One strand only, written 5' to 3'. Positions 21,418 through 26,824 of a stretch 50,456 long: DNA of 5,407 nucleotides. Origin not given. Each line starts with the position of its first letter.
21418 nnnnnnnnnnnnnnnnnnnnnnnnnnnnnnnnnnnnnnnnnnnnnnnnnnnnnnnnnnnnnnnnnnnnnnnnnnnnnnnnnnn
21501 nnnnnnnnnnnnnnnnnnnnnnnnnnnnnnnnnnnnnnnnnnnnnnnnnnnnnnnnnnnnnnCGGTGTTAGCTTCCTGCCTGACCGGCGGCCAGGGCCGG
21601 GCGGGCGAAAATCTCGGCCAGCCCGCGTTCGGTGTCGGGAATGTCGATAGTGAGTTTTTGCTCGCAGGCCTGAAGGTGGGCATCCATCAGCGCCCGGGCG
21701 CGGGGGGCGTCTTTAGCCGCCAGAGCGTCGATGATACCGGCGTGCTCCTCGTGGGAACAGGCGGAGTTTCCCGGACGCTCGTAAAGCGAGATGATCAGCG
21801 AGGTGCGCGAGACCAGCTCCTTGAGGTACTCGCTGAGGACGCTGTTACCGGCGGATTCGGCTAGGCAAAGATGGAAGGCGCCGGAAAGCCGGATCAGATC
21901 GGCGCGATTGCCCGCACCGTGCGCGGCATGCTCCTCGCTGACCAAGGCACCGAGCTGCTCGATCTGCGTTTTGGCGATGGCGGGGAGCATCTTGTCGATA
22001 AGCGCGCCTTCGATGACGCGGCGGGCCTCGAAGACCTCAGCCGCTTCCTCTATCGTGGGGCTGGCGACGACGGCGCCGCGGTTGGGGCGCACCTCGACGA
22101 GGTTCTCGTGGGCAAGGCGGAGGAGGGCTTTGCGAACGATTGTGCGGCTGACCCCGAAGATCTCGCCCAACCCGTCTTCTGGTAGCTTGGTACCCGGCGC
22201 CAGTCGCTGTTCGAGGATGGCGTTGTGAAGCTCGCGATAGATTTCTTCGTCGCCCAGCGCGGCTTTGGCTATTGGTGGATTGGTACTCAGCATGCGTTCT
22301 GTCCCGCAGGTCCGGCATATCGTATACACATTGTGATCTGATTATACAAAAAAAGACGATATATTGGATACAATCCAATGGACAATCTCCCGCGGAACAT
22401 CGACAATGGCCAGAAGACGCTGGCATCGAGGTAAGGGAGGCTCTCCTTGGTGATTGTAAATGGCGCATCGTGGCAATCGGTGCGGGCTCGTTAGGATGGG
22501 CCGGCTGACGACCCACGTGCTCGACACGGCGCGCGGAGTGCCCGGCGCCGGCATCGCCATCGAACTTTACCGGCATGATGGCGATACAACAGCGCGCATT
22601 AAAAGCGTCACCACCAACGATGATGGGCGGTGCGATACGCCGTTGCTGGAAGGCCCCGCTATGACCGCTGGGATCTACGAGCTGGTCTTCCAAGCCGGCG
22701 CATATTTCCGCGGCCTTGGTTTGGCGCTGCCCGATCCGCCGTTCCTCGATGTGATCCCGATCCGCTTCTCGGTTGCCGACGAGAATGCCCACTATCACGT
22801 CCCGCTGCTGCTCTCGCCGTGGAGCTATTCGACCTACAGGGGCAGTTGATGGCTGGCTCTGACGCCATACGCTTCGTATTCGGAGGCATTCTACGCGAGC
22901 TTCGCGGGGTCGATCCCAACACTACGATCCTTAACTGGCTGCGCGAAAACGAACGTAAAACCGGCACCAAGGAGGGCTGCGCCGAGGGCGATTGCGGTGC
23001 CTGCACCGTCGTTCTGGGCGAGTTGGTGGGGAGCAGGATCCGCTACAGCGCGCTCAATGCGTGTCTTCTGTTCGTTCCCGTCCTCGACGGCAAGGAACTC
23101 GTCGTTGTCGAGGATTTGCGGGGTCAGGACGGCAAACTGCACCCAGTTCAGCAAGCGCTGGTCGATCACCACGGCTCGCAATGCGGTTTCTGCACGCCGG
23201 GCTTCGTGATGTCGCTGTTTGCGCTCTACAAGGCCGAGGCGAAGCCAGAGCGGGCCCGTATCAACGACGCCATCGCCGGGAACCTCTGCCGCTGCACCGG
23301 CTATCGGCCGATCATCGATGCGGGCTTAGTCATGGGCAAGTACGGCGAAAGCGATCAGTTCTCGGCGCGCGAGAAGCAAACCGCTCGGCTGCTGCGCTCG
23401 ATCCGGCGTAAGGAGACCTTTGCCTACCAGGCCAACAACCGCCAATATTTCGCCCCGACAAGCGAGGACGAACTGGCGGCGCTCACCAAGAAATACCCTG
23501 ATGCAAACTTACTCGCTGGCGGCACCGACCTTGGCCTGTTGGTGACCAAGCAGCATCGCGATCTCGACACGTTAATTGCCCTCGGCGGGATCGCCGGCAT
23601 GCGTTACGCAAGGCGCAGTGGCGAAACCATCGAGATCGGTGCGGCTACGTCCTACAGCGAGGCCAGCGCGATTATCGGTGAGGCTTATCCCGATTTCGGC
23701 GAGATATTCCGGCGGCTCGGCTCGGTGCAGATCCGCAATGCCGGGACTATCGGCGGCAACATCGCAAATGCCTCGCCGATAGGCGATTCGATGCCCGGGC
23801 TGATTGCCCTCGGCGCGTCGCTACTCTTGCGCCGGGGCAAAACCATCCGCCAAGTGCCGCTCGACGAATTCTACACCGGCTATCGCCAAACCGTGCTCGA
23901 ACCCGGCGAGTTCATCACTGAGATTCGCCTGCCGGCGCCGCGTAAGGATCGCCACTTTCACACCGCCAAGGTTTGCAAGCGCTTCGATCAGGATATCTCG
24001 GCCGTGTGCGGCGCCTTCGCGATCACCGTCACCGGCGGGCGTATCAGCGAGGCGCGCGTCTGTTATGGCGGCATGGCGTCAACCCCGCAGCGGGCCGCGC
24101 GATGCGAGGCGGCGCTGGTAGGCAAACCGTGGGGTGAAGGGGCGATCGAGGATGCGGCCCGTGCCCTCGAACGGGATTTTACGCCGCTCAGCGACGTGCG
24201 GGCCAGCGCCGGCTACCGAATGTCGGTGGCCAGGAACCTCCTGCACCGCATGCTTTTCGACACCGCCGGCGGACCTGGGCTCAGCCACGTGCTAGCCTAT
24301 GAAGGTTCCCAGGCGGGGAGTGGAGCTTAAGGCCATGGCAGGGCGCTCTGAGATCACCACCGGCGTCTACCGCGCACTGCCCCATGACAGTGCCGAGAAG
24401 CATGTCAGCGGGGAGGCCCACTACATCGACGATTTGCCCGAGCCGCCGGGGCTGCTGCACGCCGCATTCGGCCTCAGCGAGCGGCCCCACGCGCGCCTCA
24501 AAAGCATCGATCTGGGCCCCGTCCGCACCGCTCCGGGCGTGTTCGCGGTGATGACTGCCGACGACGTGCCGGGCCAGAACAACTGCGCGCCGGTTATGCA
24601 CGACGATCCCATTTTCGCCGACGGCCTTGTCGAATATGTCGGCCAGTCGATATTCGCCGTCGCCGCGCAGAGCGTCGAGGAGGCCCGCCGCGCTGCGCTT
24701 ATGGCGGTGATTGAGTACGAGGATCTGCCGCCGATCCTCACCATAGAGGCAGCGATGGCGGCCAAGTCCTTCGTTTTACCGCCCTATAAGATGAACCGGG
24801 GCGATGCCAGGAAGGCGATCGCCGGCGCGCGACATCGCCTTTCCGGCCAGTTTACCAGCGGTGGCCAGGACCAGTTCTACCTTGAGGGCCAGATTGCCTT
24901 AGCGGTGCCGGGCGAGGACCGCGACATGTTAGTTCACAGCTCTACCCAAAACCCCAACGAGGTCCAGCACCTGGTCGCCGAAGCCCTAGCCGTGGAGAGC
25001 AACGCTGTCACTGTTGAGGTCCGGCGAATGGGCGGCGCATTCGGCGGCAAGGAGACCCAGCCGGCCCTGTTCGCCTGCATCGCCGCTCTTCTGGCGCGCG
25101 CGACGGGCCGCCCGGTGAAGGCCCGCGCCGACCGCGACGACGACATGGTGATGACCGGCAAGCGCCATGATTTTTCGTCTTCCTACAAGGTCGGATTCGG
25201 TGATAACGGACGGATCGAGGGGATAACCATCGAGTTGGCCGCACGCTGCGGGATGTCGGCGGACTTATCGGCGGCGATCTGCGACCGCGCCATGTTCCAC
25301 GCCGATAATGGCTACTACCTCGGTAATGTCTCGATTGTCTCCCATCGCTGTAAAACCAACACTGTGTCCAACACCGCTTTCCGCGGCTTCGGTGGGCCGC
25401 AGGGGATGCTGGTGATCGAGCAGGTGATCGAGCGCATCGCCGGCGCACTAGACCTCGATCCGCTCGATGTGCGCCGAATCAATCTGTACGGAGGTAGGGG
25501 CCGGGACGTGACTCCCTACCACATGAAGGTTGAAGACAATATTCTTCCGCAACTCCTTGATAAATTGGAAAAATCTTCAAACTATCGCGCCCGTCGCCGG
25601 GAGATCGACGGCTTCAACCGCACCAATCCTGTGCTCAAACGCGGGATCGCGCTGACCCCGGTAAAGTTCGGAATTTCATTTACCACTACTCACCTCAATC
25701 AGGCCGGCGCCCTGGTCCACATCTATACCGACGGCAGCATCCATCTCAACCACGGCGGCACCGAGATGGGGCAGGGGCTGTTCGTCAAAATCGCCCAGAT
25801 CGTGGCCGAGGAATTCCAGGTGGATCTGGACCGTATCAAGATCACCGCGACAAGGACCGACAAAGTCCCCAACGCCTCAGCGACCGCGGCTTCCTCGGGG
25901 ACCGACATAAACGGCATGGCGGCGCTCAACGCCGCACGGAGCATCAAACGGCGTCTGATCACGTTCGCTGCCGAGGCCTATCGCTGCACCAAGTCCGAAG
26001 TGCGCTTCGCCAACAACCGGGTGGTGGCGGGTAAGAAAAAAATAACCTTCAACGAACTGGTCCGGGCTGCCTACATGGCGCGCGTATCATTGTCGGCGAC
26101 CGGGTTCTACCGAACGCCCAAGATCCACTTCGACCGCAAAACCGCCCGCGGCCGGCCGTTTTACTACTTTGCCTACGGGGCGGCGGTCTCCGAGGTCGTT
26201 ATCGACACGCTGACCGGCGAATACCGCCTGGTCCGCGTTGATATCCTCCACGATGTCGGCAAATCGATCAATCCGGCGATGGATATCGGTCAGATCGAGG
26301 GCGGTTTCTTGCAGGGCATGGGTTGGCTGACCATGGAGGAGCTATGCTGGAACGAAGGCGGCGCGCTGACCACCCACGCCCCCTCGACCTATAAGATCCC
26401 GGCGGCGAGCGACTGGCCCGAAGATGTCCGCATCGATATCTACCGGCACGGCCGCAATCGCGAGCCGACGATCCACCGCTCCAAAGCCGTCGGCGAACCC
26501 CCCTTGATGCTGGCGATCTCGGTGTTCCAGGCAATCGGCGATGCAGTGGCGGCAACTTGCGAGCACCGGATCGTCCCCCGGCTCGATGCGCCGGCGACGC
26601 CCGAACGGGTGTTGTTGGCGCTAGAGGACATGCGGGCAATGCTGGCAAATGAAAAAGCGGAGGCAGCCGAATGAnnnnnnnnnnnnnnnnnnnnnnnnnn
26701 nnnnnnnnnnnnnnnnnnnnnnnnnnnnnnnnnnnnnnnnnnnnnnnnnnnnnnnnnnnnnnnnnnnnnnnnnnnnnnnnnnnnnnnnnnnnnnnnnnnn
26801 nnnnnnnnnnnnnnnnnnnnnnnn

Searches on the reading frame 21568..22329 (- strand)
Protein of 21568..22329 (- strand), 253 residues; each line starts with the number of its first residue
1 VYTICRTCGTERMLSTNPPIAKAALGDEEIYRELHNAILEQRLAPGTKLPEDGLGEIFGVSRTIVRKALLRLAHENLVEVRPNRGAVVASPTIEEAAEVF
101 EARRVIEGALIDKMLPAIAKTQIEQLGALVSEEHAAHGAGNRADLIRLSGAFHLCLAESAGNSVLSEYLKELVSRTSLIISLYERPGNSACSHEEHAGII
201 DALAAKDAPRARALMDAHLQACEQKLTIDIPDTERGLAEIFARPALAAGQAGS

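Call 20: search_protein_families(library=pfam, proteins=[window:21568-22329:-])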
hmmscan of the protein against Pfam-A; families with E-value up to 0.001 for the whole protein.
window:21568-22329:- (253 aa): 2 families
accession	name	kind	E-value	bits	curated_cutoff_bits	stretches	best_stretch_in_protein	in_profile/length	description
PF07729.17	FCD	-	6e-22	78.8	24.3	1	98-220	1-124/125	FCD domain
PF00392.27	GntR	-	2.1e-18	66.2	27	1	28-88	3-64/64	Bacterial regulatory proteins, gntR family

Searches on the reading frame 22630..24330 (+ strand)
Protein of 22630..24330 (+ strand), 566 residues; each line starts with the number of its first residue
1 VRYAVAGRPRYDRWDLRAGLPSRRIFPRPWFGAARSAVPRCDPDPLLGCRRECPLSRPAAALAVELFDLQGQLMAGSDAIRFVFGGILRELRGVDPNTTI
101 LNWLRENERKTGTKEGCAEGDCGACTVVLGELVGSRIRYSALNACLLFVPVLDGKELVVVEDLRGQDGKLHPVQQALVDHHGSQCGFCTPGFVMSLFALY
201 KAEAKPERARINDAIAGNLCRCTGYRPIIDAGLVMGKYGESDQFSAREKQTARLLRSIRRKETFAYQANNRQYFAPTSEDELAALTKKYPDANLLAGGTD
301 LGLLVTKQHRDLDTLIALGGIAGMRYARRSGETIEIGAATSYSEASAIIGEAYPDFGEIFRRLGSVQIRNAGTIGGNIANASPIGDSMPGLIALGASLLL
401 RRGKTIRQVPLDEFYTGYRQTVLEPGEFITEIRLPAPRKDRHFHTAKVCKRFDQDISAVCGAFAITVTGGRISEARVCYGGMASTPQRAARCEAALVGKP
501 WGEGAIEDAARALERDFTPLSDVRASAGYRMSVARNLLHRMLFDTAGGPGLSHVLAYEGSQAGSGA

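Call 20: search_protein_families(library=pfam, proteins=[window:22630-24330:+])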
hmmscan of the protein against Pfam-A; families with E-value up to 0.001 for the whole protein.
window:22630-24330:+ (566 aa): 4 families
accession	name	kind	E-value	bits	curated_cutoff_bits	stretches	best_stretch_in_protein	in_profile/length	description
PF00941.27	FAD_binding_5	-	2.4e-52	177.6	27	1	272-436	4-169/170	FAD binding domain in molybdopterin dehydrogenase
PF03450.22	CO_deh_flav_C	-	1.3e-32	112.3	25.5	1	447-542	4-99/102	CO dehydrogenase flavoprotein C-terminal domain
PF01799.25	Fer2_2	-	6.1e-30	103.6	30.3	1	160-231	2-73/75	[2Fe-2S] binding domain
PF00111.32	Fer2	-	3.8e-05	24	21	1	93-136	12-63/77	2Fe-2S iron-sulfur cluster binding domain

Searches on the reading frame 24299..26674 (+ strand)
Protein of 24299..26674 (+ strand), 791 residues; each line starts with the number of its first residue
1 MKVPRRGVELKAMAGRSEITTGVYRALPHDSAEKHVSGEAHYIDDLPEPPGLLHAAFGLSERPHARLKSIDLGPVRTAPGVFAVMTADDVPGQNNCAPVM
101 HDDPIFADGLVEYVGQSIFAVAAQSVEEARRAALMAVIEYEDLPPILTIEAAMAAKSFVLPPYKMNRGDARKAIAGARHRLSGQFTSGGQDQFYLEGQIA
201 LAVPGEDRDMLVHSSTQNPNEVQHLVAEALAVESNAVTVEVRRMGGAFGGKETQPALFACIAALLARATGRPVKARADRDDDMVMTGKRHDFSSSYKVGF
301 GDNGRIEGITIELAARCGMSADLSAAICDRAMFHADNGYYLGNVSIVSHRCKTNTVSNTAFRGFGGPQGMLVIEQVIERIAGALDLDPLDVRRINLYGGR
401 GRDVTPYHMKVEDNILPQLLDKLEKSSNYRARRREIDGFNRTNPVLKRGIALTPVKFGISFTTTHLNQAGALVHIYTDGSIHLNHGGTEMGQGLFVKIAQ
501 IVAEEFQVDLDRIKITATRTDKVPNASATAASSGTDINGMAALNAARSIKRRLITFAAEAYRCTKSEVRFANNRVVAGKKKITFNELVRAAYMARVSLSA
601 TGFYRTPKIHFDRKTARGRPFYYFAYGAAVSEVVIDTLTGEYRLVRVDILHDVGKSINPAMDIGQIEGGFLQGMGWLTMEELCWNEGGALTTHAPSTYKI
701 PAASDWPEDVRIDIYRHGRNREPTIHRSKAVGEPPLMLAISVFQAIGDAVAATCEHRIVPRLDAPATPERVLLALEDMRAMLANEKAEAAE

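Call 20: search_protein_families(library=pfam, proteins=[window:24299-26674:+])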
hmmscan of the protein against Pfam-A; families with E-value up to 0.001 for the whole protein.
window:24299-26674:+ (791 aa): 3 families
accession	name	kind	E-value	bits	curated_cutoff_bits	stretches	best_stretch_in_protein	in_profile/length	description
PF20256.3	MoCoBD_2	-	5.9e-103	344.7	27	1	422-707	1-283/283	Molybdopterin cofactor-binding domain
PF02738.23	MoCoBD_1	-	1.6e-83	280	27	1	164-396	12-244/244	Molybdopterin cofactor-binding domain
PF01315.27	Ald_Xan_dh_C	-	1.1e-27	96.9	31.3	1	37-144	1-110/110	Aldehyde oxidase and xanthine dehydrogenase, a/b hammerhead domain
